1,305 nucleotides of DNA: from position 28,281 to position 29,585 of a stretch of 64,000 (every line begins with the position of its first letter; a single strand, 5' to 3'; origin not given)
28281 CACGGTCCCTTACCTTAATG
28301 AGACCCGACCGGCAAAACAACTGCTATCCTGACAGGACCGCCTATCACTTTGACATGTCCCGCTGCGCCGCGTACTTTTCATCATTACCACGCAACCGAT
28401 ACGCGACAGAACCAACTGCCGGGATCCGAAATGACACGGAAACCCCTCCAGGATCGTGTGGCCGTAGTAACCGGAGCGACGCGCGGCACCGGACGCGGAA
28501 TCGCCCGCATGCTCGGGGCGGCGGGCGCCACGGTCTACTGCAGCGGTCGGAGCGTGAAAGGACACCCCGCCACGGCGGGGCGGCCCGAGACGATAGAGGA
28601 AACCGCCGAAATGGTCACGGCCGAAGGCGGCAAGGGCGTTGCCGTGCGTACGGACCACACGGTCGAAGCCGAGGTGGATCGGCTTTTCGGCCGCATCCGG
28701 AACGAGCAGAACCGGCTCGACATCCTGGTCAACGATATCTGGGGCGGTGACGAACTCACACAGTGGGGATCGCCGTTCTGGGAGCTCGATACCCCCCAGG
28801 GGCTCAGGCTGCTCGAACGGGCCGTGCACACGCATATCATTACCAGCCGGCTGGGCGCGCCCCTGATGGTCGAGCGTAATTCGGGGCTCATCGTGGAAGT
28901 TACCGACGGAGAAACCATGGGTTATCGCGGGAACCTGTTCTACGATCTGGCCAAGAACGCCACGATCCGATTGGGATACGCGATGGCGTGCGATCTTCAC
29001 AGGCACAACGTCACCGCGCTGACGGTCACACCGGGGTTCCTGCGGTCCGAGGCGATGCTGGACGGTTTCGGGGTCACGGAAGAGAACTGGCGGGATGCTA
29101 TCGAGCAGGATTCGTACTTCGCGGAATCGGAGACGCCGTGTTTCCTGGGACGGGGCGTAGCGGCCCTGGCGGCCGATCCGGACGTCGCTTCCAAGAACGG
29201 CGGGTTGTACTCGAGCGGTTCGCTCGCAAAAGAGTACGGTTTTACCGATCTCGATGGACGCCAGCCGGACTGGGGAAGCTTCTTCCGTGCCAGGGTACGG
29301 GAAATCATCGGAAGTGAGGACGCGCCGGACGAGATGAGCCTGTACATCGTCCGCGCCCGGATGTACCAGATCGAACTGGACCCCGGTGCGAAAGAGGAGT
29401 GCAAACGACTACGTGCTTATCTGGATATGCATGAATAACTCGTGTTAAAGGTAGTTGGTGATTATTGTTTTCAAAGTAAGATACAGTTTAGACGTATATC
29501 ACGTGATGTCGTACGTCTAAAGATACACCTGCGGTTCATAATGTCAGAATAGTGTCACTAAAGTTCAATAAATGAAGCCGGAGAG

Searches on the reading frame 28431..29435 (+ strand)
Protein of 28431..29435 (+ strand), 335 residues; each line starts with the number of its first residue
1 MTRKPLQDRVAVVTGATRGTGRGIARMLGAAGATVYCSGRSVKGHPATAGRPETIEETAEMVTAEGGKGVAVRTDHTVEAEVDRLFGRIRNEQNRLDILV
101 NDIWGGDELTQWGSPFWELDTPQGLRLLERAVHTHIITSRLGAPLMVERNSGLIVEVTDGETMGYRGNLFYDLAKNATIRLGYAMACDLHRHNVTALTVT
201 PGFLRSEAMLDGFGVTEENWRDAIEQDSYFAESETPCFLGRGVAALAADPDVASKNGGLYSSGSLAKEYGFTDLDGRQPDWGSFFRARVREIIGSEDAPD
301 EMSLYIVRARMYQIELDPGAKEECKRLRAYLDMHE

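Call 14: find_related_loci(query=window:28431-29435:+, collection=genome_contigs, flank=8000)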
Query window:28431-29435:+ (335 aa) in genome_contigs; peptide patterns used: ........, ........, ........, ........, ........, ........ (x = any residue, [..] = any of these).
599 stretches matched a pattern (row limit reached: there are more); 577 encode a relative of the query (tblastn E <= 1e-3); the best 80 are kept; 80 distinct loci.
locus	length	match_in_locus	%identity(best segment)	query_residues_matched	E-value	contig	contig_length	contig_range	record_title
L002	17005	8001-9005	93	1-335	0e+0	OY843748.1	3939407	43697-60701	MAG: bacterium isolate 9408d56b-0626-48ff-8cc4-40385ffb9045 genome assembly, chromosome: 1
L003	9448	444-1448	84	1-335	0e+0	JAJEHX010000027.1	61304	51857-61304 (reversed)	MAG: Candidatus Latescibacterota bacterium isolate p16x63bins.21 k141_2566, whole genome shotgun sequence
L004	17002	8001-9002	79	1-334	0e+0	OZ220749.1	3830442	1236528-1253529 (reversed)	MAG: bacterium isolate 072a604d-d951-4d4f-bb27-b5f30d89a258 genome assembly, chromosome: 1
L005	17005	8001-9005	81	1-335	0e+0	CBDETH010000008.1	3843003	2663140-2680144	MAG: bacterium isolate a37c322d-fd18-4de0-acdf-9ec38001f2fc genome assembly, contig: contig_8, whole genome shotgun sequ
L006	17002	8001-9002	73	1-334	7e-167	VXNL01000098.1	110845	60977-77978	MAG: Acidobacteria bacterium isolate SB0661_bin_8 NODE_214_length_110845_cov_241.152974, whole genome shotgun sequence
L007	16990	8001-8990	74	3-332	4e-167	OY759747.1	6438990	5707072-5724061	MAG: Spirochaetia bacterium isolate 029c9a96-c795-42b2-9c0d-59f5314b817a genome assembly, chromosome: 1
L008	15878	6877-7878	73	1-334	3e-167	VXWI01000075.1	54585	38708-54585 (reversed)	MAG: Acidobacteria bacterium isolate SB0668_bin_14 NODE_294_length_54585_cov_15.224189, whole genome shotgun sequence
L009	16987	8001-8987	74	4-332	1e-165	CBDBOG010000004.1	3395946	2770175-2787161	MAG: Spirochaetia bacterium isolate 40739a5d-4c61-4e6f-ad63-b7fc718ca5ff genome assembly, contig: contig_4, whole genome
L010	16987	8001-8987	73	4-332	2e-164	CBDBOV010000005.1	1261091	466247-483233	MAG: Spirochaetia bacterium isolate 68d78d2d-8fbf-4242-a4cd-80a334438824 genome assembly, contig: contig_5, whole genome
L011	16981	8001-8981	74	4-333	2e-162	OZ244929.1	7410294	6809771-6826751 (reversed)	MAG: Spirochaetia bacterium isolate 8068e3ae-2514-4771-9ed6-15a7f5772894 genome assembly, chromosome: 1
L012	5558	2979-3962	65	4-331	2e-143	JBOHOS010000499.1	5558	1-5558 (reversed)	MAG: Nitrospiraceae bacterium isolate M3-S_concoct.bin.189 k127_820935, whole genome shotgun sequence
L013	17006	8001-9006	83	1-335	1e-154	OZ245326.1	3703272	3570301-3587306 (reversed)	MAG: bacterium isolate 5c86cc85-80a8-49d9-b8ce-0f4659ada66a genome assembly, chromosome: 1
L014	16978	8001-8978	62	2-327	4e-134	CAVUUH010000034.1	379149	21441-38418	MAG: uncultured delta proteobacterium isolate MFD00964.bin.2.3 genome assembly, contig: contig_48028, whole genome shotg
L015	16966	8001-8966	63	3-324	6e-133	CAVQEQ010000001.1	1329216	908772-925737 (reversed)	MAG: uncultured delta proteobacterium isolate MFD04434.bin.1.46 genome assembly, contig: contig_1737, whole genome shotg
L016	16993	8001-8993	61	1-331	1e-132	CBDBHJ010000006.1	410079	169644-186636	MAG: Vicinamibacterales bacterium isolate db78679f-f154-44b7-a74e-8fa7166f3ec5 genome assembly, contig: contig_6, whole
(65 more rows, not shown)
